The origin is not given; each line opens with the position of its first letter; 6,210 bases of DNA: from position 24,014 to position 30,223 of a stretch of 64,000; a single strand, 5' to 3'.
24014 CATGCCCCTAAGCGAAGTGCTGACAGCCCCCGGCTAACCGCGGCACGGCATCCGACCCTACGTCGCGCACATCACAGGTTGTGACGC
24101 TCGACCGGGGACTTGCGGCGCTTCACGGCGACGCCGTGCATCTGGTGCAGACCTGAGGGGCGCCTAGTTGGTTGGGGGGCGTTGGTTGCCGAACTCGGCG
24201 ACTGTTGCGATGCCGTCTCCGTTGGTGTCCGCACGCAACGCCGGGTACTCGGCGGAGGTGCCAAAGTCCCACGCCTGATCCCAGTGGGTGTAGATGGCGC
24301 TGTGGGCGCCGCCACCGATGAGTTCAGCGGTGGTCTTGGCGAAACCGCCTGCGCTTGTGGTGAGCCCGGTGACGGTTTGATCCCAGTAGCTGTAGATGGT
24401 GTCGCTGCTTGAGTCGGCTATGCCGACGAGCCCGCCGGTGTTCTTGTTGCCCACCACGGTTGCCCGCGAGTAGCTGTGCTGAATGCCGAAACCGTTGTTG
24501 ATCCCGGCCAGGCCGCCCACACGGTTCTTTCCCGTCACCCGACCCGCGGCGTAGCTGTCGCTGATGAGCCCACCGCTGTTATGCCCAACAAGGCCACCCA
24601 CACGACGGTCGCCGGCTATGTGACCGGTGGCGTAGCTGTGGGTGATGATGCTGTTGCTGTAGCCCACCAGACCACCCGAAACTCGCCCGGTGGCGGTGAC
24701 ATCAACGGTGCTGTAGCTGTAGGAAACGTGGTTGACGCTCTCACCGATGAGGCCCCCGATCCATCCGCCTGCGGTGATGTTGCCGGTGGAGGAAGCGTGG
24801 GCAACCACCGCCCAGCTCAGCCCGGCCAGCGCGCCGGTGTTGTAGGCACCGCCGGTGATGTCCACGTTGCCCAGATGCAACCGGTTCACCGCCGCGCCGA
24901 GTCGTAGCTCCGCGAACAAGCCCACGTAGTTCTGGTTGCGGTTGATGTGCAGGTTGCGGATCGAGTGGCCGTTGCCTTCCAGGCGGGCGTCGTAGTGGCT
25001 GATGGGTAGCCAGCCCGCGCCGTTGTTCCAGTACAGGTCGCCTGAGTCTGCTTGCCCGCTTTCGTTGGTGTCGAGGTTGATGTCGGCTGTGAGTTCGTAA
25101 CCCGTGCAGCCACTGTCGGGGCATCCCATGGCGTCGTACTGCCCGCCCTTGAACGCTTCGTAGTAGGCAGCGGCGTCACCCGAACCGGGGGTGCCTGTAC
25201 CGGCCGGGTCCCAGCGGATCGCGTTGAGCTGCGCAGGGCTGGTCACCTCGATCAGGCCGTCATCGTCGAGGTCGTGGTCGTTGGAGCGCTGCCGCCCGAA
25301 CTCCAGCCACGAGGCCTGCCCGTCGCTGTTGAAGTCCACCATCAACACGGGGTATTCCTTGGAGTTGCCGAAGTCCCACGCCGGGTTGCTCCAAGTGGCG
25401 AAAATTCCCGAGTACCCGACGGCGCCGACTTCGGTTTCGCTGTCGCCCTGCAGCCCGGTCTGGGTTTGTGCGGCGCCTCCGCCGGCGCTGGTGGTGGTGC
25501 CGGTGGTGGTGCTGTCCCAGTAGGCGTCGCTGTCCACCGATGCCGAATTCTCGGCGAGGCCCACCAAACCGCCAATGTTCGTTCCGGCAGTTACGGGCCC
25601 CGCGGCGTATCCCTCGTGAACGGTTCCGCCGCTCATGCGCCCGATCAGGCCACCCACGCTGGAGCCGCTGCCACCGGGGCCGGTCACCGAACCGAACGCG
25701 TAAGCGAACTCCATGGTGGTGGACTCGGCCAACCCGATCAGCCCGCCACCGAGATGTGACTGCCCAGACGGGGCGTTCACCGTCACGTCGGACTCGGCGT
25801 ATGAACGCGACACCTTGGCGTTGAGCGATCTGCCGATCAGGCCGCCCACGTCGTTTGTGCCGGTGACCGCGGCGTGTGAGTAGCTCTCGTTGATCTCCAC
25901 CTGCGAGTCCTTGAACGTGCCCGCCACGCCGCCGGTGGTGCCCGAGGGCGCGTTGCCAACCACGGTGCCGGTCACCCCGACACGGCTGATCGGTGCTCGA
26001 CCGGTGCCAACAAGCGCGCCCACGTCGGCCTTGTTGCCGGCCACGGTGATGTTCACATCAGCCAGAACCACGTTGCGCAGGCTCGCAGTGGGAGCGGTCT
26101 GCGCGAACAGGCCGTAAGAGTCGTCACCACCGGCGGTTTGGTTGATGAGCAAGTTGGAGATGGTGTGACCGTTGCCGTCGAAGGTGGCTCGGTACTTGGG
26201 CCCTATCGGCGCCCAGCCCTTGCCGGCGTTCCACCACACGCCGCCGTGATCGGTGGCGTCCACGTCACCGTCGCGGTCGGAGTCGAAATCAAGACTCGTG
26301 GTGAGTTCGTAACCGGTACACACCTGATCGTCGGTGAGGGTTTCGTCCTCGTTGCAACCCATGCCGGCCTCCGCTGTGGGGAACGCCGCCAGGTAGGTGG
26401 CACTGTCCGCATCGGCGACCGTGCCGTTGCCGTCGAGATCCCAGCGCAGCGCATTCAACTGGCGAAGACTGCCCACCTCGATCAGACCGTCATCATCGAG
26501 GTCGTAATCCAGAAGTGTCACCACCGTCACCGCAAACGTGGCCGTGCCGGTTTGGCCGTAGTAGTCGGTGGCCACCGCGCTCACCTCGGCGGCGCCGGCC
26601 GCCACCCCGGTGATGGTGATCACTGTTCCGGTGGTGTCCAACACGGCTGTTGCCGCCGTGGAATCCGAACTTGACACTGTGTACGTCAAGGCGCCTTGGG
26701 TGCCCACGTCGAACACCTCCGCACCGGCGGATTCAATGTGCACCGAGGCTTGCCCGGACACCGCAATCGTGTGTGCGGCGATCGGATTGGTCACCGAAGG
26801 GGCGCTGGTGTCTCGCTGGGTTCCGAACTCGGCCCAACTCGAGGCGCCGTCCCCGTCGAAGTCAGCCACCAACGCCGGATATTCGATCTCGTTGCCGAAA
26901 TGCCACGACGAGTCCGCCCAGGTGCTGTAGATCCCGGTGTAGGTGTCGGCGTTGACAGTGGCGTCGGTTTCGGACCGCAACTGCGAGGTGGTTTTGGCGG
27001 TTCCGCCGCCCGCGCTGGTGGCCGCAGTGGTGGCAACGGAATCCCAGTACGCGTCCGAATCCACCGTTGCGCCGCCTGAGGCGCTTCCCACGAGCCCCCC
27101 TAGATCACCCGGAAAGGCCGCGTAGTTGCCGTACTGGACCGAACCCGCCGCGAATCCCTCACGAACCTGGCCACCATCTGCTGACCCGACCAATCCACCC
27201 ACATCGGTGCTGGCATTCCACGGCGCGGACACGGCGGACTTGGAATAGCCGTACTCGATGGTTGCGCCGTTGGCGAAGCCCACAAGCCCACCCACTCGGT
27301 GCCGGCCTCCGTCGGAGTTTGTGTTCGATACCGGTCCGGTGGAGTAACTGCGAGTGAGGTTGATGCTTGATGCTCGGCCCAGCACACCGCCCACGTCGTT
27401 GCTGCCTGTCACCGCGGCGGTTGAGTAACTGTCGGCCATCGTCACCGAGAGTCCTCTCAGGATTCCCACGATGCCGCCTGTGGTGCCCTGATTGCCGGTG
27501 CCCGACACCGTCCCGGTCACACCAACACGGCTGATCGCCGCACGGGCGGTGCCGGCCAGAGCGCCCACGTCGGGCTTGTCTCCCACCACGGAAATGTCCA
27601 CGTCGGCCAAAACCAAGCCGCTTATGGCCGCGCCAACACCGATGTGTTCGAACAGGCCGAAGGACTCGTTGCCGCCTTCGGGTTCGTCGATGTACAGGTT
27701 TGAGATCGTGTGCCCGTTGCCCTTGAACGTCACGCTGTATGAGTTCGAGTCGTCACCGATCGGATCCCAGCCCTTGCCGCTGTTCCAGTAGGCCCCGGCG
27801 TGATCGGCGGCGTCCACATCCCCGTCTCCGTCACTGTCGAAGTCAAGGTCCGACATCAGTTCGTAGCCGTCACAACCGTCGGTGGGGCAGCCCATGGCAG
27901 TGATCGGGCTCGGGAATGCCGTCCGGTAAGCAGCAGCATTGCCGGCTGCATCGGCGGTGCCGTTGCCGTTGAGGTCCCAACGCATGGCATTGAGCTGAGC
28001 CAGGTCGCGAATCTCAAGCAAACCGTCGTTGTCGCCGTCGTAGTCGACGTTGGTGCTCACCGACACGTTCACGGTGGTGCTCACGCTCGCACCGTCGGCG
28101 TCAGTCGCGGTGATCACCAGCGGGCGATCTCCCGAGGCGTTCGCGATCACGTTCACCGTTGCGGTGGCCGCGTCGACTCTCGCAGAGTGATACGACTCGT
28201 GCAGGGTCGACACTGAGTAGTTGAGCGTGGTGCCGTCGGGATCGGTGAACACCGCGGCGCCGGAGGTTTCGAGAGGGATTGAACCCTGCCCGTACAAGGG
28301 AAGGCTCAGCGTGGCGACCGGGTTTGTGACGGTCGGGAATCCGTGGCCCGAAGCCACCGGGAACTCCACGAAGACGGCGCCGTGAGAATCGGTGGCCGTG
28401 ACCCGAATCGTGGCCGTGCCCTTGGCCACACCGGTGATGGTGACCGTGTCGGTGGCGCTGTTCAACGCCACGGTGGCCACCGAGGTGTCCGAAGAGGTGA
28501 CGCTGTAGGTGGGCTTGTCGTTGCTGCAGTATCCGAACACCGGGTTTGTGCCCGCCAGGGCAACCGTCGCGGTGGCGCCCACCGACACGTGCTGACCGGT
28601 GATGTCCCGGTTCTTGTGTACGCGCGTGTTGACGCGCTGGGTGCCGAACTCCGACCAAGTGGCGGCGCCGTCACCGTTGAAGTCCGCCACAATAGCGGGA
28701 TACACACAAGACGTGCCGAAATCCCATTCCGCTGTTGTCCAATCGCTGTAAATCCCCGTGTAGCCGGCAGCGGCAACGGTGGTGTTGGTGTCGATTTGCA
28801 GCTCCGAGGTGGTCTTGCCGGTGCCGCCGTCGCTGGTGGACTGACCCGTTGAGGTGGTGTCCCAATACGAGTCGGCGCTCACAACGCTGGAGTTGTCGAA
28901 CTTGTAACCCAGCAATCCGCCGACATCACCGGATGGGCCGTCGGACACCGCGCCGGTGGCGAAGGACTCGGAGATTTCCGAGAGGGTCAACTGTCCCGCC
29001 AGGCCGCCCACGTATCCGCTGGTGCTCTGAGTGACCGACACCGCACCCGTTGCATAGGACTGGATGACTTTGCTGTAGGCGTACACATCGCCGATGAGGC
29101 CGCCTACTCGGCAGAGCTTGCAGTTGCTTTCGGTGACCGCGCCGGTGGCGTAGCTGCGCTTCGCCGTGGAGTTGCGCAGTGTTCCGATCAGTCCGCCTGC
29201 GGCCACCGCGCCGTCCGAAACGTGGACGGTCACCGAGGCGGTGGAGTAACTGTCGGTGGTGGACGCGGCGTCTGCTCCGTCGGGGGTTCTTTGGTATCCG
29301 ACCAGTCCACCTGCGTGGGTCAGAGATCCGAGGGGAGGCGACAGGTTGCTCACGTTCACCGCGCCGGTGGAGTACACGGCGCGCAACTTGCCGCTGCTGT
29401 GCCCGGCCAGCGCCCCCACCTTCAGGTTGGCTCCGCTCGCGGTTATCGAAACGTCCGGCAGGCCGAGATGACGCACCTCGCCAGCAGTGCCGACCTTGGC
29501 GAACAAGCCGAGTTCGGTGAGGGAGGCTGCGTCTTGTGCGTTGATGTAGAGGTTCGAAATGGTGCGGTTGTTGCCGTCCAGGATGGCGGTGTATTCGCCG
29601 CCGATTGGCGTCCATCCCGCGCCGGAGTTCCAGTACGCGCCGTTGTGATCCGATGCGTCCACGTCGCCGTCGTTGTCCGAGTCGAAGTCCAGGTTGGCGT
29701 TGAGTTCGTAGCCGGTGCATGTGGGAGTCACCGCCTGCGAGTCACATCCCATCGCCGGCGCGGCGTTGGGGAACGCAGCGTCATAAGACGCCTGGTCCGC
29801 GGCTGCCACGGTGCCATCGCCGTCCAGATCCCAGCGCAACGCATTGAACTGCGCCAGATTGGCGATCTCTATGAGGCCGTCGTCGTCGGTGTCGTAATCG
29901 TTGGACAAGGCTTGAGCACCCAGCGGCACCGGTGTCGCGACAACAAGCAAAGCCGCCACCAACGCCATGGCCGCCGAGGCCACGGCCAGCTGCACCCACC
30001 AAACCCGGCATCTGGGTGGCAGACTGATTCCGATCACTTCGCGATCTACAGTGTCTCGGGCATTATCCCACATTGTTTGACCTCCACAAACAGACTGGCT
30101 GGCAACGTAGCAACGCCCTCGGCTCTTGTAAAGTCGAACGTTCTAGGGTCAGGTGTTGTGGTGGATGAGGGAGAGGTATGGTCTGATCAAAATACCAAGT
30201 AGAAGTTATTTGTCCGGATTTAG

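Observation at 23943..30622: ~111-nt direct repeats (ligase 3' end and a frameshifted copy) bracket the giant-protein gene: signature of site-specific insertion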

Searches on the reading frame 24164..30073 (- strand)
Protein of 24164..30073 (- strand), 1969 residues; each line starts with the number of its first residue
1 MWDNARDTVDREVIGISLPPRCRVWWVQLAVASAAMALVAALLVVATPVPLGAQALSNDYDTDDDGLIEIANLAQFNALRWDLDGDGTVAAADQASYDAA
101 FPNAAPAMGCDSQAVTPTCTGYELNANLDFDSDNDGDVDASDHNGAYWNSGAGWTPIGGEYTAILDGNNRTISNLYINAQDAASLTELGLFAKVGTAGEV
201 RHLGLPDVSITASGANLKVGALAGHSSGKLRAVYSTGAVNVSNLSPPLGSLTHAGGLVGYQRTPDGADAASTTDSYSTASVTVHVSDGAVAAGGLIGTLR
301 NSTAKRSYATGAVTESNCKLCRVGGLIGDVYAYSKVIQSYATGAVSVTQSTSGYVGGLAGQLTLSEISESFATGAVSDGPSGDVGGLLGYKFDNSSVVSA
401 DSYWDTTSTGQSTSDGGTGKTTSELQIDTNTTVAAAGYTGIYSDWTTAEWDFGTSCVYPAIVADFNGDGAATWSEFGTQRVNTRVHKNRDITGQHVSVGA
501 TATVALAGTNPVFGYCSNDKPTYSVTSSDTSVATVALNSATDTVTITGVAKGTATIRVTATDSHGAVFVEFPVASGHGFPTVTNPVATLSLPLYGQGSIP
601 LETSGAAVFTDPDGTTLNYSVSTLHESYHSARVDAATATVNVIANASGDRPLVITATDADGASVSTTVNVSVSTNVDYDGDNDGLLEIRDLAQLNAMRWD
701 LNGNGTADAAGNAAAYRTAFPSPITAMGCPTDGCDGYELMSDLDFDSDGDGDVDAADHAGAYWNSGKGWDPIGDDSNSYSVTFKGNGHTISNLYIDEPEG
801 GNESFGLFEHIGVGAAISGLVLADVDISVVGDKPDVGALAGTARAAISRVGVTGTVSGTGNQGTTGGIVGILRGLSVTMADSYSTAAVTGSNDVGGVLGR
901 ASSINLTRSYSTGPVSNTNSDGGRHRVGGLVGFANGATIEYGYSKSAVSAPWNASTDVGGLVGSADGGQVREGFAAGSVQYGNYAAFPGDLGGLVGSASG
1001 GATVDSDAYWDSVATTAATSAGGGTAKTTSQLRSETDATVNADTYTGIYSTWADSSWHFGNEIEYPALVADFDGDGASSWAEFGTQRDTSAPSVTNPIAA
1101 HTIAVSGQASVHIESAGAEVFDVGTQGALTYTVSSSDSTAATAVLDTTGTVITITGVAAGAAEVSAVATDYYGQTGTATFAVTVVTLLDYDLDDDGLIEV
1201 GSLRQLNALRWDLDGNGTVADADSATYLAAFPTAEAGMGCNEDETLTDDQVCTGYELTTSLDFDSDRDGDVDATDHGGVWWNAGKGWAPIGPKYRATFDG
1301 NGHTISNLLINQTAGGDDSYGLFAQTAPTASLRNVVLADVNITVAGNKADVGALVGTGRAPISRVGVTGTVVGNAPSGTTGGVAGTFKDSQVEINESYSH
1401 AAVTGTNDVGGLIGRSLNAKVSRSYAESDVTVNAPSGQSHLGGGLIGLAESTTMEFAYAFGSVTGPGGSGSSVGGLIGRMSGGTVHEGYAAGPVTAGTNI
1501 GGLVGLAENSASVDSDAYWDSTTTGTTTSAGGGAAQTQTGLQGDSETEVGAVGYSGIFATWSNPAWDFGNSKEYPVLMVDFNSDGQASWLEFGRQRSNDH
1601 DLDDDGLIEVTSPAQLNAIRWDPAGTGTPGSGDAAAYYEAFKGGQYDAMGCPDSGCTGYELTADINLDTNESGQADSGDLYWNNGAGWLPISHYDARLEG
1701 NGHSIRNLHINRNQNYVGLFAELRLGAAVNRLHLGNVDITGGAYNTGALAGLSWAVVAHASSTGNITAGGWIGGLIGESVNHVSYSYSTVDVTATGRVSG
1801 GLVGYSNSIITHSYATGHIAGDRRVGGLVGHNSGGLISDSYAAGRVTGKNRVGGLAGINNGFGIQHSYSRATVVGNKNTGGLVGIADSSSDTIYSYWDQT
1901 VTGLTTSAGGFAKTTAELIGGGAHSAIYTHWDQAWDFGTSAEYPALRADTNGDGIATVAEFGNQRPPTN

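Call 6: search_protein_families(library=pfam, proteins=[window:24164-30073:-])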
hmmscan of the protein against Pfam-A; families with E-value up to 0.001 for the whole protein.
window:24164-30073:- (1969 aa): 1 family
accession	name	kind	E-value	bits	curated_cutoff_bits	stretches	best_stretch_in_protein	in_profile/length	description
PF07581.17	Glug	-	1.8e-22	78.5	20.5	1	1823-1847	3-28/28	The GLUG motif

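Call 18: find_homologous_proteins(query=window:24164-30073:-)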
Query window:24164-30073:- (1969 aa): 3530 proteins with E <= 0.001 among 8000 candidates; the best 120 are listed.
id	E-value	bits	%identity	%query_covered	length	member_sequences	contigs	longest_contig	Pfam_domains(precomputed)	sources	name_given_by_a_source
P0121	0.0e+0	4327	100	100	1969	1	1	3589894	PF07581.18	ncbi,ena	-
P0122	0.0e+0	3239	75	99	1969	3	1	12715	PF07581.18,PF02368.25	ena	-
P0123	0.0e+0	3182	75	100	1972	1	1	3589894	PF07581.18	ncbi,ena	-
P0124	0.0e+0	1870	40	50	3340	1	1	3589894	PF07581.18,PF00395.26,PF05345.19,PF03174.20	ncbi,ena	-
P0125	0.0e+0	1723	41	40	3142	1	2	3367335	PF05342.20,PF07581.18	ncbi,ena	-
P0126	0.0e+0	1562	39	50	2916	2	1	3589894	PF07581.18,PF00395.26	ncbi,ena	-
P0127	0.0e+0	1503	38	66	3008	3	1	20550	PF00028.24,PF28399.1,PF07581.18,PF00041.28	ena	-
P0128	0.0e+0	1472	38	51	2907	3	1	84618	PF00395.26,PF05345.19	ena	-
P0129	0.0e+0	1463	38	40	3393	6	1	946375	PF05342.20,PF25059.2,PF17963.8,PF00028.24,PF07581.18,PF00041.28,PF16656.12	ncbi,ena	-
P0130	0.0e+0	1302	39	40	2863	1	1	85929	PF00028.24,PF07581.18,PF00041.28,PF16656.12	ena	-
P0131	0.0e+0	1298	36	52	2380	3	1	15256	PF05342.20,PF07581.18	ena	-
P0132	0.0e+0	1235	37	40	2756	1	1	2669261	PF07581.18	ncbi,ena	-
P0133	0.0e+0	1230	39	66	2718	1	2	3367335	PF07581.18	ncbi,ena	-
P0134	0.0e+0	1183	39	40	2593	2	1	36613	PF07581.18,PF00041.28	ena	-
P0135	0.0e+0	1174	39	40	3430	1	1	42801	PF05342.20,PF25374.1,PF17963.8,PF00028.24,PF28399.1,PF07581.18,PF00041.28,PF16656.12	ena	-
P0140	0.0e+0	1075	38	41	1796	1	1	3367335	PF07581.18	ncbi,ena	-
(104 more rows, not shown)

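Call 19: find_encoding_contigs(protein=P0122, flank=10000, max_places=4)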
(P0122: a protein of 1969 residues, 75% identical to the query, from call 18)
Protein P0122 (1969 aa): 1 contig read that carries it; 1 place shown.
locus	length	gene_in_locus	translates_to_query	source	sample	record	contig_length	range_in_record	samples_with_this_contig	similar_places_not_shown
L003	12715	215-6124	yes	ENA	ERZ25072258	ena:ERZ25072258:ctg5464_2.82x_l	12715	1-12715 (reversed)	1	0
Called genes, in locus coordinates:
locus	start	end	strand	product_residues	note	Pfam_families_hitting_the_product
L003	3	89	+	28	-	?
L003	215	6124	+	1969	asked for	PF07581:Glug (faint), PF02368:Big_2 (weak)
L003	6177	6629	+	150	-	PF04343:DUF488, PF22751:DUF488-N3a (weak)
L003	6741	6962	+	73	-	-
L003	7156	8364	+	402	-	PF02720:DUF222, PF01844:HNH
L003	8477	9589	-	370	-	PF00145:DNA_methylase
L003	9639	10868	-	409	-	PF01041:DegT_DnrJ_EryC1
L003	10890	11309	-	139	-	PF03852:Vsr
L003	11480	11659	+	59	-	-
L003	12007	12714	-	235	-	?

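Call 20: find_encoding_contigs(protein=P0123, flank=10000, max_places=4)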
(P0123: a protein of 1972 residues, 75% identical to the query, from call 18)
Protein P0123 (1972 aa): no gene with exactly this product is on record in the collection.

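Call 60: find_encoding_contigs(protein=P0140, flank=6000, max_places=2)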
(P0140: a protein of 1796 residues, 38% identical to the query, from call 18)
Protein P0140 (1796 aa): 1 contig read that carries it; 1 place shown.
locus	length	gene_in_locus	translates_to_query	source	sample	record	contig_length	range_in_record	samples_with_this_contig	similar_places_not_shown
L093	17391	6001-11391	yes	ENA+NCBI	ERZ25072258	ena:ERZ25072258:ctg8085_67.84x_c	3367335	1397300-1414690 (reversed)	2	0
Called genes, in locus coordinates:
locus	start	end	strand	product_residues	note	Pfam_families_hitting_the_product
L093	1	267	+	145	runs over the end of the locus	PF00903:Glyoxalase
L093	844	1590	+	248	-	PF01738:DLH, PF08840:BAAT_C (faint)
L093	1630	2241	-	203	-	-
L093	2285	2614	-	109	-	PF18478:PIN_10 (faint), PF18480:DUF5615 (weak)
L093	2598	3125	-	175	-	PF04255:DUF433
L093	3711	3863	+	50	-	-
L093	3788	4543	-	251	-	PF00106:adh_short, PF08659:KR, PF13561:adh_short_C2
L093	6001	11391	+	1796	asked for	PF07581:Glug (faint)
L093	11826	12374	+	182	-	PF08818:DUF1801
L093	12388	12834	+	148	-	PF13480:Acetyltransf_6 (weak), PF00583:Acetyltransf_1, PF13508:Acetyltransf_7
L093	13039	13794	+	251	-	-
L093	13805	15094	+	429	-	-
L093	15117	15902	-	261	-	PF12146:Hydrolase_4, PF00561:Abhydrolase_1 (weak), PF12697:Abhydrolase_6 (faint), PF12146:Hydrolase_4 (weak)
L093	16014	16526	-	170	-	-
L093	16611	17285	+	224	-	PF14114:DUF4286 (weak)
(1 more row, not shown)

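Call 61: find_encoding_contigs(protein=P0133, flank=6000, max_places=2)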
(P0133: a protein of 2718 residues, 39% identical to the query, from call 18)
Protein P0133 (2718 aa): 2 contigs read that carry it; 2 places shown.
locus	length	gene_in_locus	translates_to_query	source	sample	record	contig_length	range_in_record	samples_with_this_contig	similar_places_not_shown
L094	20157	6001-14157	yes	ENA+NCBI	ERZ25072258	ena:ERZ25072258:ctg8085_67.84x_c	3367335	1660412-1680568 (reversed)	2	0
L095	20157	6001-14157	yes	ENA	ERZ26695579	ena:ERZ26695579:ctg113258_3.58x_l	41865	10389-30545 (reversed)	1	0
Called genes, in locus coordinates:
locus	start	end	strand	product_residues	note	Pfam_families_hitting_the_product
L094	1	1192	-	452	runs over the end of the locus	PF01420:Methylase_S (weak)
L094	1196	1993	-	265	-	PF09509:Hypoth_Ymh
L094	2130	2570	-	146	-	-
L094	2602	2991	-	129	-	PF08937:ThsB_TIR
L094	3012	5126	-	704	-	PF12161:HsdM_N, PF02384:N6_Mtase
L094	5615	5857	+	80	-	-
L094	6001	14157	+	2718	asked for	PF07581:Glug (faint)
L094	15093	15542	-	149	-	PF00155:Aminotran_1_2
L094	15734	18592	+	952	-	-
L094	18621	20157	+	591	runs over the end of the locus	-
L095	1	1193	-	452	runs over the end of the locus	PF01420:Methylase_S (weak)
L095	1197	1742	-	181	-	PF09509:Hypoth_Ymh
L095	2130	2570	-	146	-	-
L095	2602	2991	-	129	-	PF08937:ThsB_TIR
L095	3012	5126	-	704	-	PF12161:HsdM_N, PF02384:N6_Mtase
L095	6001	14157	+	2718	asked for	PF07581:Glug (faint)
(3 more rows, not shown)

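Call 66: find_encoding_contigs(protein=P0125, flank=8000, max_places=2)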
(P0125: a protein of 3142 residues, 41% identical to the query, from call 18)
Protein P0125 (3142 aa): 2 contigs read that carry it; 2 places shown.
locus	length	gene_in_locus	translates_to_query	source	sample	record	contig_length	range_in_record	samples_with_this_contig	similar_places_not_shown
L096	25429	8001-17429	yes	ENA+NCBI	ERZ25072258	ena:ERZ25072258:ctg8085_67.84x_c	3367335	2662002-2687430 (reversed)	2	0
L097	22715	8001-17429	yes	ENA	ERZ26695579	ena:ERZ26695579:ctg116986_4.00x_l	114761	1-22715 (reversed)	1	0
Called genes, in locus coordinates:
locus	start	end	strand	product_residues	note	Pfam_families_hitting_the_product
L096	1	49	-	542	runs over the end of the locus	PF14257:DUF4349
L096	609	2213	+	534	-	PF01565:FAD_binding_4, PF02913:FAD-oxidase_C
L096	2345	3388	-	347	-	PF00296:Bac_luciferase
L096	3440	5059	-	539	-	PF00501:AMP-binding, PF13193:AMP-binding_C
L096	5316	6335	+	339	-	PF01522:Polysacc_deac_1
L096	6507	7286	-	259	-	PF00903:Glyoxalase, PF18029:Glyoxalase_6 (weak), PF22677:Ble-like_N (faint), PF00903:Glyoxalase, PF18029:Glyoxalase_6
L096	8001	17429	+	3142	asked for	PF07581:Glug (faint), PF05342:Peptidase_M26_N (faint)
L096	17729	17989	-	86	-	PF05016:ParE_toxin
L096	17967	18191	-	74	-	PF01402:RHH_1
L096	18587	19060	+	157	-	-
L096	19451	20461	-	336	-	PF18019:Cas3_HD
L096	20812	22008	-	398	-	PF00296:Bac_luciferase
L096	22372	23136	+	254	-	PF20772:TACO1_YebC_N, PF01709:Transcrip_reg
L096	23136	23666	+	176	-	PF02075:RuvC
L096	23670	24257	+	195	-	PF01330:RuvA_N, PF14520:HHH_5, PF07499:RuvA_C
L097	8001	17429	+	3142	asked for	PF07581:Glug (faint), PF05342:Peptidase_M26_N (faint)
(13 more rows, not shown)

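Call 67: find_encoding_contigs(protein=P0132, flank=8000, max_places=2)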
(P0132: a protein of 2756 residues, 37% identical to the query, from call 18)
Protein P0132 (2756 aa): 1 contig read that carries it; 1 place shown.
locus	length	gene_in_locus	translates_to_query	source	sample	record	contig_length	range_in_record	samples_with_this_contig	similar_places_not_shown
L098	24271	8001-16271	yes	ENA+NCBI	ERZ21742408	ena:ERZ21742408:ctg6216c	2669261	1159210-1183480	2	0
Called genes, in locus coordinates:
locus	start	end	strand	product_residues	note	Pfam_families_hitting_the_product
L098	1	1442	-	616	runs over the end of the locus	PF04760:IF2_N (weak), PF00025:Arf (weak), PF00009:GTP_EFTU, PF01926:MMR_HSR1, PF22042:EF-G_D2, PF11987:IF-2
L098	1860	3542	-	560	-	PF08529:NusA_N, PF13184:KH_NusA_1st, PF26594:KH_NusA_2nd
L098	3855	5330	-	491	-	-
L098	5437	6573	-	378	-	PF02625:XdhC_CoxI, PF13478:XdhC_C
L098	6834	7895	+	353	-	PF01408:GFO_IDH_MocA, PF22725:GFO_IDH_MocA_C3, PF02894:GFO_IDH_MocA_C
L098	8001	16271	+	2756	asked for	PF07581:Glug (weak)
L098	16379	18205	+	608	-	PF07581:Glug (weak)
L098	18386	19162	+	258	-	PF01261:AP_endonuc_2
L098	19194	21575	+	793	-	PF02779:Transket_pyr (weak), PF17831:PDH_E1_M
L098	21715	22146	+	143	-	PF01220:DHquinase_II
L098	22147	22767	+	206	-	PF02660:G3P_acyltransf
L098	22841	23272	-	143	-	PF14489:QueF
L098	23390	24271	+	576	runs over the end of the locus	PF02776:TPP_enzyme_N, PF00205:TPP_enzyme_M, PF02775:TPP_enzyme_C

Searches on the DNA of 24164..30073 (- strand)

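Call 70: search_rna_families(source=L094, start=5127, end=6000, threshold=evalue, max_evalue=1)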
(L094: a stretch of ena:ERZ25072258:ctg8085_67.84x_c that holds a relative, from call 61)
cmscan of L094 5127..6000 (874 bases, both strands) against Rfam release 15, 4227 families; matches with E-value up to 1: 0.
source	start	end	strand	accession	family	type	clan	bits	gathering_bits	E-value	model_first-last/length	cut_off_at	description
